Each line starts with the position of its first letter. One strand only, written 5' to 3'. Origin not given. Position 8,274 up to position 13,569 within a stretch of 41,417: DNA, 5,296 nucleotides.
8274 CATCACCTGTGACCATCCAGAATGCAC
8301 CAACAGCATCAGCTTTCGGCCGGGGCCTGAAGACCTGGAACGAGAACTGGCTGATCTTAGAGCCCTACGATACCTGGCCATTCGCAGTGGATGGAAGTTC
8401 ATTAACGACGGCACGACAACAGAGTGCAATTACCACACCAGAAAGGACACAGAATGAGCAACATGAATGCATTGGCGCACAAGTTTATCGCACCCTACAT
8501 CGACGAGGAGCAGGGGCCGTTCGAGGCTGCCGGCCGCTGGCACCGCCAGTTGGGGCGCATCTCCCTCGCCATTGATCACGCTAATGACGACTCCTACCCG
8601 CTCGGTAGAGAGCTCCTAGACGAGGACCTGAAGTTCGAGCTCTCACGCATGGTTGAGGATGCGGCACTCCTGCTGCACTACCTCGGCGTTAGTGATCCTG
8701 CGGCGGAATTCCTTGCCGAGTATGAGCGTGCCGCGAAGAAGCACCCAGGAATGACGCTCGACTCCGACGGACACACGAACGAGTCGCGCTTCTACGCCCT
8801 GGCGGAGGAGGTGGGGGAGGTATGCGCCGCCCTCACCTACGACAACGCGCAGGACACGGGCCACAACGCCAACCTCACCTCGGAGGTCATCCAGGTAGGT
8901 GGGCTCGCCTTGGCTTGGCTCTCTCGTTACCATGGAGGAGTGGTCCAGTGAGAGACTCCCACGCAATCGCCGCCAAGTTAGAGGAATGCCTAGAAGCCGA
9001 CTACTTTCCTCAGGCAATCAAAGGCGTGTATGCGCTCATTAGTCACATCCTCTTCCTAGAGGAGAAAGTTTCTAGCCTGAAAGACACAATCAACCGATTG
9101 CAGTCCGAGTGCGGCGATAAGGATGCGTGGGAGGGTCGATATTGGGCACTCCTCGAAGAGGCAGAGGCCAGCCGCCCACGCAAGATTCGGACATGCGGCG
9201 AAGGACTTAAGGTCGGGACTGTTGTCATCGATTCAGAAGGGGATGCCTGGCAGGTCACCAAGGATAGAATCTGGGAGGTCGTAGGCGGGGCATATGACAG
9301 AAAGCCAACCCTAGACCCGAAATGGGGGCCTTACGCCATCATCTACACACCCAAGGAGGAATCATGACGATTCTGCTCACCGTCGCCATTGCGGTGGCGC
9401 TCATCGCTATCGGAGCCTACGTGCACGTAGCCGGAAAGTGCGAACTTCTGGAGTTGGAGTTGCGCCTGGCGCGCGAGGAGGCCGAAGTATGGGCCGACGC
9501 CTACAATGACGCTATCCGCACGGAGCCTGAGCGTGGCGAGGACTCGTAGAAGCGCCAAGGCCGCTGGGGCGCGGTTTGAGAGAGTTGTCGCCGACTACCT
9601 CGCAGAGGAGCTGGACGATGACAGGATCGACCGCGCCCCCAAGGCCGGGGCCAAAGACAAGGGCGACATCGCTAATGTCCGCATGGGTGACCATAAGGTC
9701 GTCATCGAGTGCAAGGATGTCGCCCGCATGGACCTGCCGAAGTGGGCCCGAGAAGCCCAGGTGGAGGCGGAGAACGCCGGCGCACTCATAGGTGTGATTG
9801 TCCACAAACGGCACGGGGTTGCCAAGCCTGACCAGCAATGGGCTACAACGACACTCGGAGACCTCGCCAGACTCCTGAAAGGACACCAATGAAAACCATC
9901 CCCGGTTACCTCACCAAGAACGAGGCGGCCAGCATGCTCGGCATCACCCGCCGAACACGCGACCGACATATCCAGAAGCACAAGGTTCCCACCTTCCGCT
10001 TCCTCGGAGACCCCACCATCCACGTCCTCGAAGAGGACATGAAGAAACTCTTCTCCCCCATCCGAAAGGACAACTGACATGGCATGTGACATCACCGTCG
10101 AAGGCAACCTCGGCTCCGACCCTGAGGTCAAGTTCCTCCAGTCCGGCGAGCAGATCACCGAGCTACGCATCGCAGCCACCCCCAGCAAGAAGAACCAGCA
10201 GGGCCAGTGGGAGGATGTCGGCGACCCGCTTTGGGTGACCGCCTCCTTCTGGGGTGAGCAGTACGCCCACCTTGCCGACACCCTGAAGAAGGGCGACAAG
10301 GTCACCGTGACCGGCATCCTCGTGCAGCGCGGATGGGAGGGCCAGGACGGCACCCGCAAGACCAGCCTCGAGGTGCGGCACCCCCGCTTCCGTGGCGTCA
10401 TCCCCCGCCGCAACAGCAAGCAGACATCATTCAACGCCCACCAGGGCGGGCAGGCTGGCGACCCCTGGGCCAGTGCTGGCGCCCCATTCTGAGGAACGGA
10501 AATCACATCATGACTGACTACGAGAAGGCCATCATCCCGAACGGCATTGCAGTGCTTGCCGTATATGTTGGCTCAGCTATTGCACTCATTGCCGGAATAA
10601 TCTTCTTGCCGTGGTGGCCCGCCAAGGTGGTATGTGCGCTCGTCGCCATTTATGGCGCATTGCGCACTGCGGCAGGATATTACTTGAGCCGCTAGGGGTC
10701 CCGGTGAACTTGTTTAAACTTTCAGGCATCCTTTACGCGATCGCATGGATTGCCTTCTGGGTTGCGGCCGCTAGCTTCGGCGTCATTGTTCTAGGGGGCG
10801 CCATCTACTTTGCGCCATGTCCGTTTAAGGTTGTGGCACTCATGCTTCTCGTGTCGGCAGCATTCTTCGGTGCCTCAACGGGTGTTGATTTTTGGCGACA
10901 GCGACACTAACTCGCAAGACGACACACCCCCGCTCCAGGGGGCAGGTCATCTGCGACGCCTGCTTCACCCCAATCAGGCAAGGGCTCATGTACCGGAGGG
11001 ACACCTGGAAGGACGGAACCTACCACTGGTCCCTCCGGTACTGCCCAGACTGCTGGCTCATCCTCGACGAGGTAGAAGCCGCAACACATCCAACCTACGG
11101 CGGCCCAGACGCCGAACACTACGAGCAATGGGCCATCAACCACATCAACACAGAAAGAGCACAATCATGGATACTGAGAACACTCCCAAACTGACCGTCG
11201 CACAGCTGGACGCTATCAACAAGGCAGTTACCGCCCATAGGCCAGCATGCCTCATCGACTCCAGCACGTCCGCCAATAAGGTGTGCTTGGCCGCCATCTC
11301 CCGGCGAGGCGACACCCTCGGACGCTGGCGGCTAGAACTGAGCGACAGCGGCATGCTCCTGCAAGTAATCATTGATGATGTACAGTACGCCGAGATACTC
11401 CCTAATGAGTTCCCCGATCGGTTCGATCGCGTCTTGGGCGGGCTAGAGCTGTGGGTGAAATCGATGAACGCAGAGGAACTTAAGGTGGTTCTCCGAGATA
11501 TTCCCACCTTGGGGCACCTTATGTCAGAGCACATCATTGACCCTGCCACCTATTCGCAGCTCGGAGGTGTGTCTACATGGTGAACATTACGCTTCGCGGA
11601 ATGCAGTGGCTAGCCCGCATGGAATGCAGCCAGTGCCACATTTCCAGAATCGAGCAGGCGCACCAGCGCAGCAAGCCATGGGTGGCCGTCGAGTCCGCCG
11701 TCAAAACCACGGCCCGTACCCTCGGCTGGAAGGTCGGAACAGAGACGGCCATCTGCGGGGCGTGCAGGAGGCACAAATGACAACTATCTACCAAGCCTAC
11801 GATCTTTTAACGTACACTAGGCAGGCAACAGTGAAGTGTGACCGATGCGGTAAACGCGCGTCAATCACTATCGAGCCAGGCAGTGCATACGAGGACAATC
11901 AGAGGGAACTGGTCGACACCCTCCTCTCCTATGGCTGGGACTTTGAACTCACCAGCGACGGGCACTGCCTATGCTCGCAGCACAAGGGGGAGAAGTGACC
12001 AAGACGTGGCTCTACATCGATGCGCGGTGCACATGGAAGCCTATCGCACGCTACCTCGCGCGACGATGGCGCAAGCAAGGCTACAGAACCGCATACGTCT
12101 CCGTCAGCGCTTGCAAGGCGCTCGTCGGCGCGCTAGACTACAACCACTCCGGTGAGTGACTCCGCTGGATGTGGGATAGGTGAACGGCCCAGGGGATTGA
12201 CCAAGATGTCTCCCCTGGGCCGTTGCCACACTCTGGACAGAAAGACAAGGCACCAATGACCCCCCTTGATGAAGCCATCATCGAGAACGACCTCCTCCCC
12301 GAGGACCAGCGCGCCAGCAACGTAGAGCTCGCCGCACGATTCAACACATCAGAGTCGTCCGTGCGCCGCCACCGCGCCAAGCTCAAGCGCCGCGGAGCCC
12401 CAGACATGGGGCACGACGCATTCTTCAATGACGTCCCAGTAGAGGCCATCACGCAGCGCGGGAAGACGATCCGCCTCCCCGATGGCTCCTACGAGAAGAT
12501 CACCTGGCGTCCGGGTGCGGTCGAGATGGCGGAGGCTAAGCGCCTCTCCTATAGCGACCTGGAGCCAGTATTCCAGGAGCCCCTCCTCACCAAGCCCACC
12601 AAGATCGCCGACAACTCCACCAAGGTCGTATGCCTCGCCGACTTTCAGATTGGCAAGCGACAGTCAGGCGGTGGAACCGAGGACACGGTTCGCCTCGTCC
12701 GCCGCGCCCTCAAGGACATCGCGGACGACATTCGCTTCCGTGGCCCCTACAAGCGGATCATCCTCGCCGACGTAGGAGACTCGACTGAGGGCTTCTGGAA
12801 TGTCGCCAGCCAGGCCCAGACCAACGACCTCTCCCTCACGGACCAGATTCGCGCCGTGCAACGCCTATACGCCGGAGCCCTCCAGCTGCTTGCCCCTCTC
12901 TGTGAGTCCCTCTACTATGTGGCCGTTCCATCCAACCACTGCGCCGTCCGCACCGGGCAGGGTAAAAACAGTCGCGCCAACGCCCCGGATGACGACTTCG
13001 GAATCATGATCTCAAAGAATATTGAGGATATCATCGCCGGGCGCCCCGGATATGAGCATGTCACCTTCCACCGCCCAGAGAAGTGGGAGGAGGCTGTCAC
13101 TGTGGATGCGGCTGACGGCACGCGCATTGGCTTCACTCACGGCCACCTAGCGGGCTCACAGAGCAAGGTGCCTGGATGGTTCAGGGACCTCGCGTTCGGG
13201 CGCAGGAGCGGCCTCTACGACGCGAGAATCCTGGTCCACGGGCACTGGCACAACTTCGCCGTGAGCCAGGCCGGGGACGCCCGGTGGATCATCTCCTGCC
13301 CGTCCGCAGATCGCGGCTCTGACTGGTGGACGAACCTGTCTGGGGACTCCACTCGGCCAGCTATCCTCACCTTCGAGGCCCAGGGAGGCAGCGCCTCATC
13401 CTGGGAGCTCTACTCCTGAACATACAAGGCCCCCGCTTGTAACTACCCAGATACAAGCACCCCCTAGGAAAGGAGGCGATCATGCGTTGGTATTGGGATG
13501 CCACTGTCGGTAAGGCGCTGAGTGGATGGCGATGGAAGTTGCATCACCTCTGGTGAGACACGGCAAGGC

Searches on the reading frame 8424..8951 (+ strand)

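Call 14: search_protein_families(library=phrogs, proteins=[window:8424-8951:+], max_evalue=0.001)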
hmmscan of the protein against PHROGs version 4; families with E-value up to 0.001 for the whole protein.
window:8424-8951:+ (175 aa): 2 families
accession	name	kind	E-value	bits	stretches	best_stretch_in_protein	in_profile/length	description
phrog_2831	-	unknown function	0.00048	20.6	1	89-169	16-94/295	-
phrog_31484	-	unknown function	0.00066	20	1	96-166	121-187/230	-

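Call 83: search_protein_families(library=pfam, proteins=[window:8424-8951:+], max_evalue=0.01)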
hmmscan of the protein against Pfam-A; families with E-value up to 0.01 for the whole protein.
window:8424-8951:+ (175 aa): 0 families

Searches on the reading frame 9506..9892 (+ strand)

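Call 14: search_protein_families(library=phrogs, proteins=[window:9506-9892:+], max_evalue=0.001)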
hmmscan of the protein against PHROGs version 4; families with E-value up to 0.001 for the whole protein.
window:9506-9892:+ (128 aa): 1 family
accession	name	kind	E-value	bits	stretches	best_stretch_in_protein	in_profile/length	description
phrog_244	-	DNA, RNA and nucleotide metabolism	4.6e-31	109.6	1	11-126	2-112/186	RusA-like Holliday junction resolvase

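Call 83: search_protein_families(library=pfam, proteins=[window:9506-9892:+], max_evalue=0.01)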
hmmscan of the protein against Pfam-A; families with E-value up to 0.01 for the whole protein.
window:9506-9892:+ (128 aa): 1 family
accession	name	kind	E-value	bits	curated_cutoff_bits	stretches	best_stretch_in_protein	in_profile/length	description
PF24608.2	PDDEXK_15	-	5.6e-05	23.5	27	1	17-102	2-103/164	Phage putative PDDEXK endonuclease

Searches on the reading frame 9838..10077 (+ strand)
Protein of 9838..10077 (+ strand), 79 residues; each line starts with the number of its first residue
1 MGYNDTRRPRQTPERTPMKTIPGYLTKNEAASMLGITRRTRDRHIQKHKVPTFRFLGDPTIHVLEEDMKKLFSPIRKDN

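Call 83: search_protein_families(library=pfam, proteins=[window:9838-10077:+], max_evalue=0.01)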
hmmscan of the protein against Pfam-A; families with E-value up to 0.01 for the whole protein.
window:9838-10077:+ (79 aa): 1 family
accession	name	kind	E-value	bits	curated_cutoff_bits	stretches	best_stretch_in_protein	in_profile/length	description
PF12728.13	HTH_17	-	0.0004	21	27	1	24-66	1-41/51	Helix-turn-helix domain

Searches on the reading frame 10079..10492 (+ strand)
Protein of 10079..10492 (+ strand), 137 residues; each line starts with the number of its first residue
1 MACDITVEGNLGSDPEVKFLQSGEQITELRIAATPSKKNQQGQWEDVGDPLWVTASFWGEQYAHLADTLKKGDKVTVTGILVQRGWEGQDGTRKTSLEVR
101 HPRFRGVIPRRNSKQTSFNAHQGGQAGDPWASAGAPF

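Call 14: search_protein_families(library=phrogs, proteins=[window:10079-10492:+], max_evalue=0.001)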
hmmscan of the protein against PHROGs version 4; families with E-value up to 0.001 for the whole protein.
window:10079-10492:+ (137 aa): 1 family
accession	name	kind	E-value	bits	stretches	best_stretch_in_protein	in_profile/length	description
phrog_44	-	DNA, RNA and nucleotide metabolism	2.1e-29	104.1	1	5-126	90-208/271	single strand DNA binding protein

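Call 83: search_protein_families(library=pfam, proteins=[window:10079-10492:+], max_evalue=0.01)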
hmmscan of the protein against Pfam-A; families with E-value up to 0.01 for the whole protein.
window:10079-10492:+ (137 aa): 2 families
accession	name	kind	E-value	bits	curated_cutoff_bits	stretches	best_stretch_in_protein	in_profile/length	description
PF00436.31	SSB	-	4.3e-19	69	26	1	5-100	4-97/104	Single-strand binding protein family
PF01336.31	tRNA_anti-codon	-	0.00016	22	27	1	54-104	30-72/75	OB-fold nucleic acid binding domain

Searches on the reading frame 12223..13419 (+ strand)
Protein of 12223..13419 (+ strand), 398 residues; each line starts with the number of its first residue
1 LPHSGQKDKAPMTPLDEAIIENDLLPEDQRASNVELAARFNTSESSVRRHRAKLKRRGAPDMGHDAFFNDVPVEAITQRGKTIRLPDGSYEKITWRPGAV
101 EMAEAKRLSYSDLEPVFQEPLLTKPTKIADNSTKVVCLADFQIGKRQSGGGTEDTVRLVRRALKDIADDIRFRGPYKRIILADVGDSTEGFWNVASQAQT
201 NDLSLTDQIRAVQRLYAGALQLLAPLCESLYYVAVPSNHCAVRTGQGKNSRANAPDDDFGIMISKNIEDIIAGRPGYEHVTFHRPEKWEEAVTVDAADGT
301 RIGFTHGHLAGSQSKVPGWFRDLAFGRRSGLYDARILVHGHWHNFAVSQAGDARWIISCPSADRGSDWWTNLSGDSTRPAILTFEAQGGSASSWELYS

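Call 14: search_protein_families(library=phrogs, proteins=[window:12223-13419:+], max_evalue=0.001)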
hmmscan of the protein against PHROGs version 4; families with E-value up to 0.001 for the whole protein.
window:12223-13419:+ (398 aa): 1 family
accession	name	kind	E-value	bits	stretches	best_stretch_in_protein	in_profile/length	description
phrog_284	-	DNA, RNA and nucleotide metabolism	4e-54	185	1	30-384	19-378/398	exonuclease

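Call 83: search_protein_families(library=pfam, proteins=[window:12223-13419:+], max_evalue=0.01)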
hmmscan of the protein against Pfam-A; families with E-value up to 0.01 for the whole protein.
window:12223-13419:+ (398 aa): 2 families
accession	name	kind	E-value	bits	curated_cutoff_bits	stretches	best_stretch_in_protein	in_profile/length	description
PF13404.12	HTH_AsnC-type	-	0.00063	19.9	27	1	12-54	1-41/42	AsnC-type helix-turn-helix domain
PF13412.12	HTH_24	-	0.00072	19.5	21.9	1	27-58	14-45/48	Winged helix-turn-helix DNA-binding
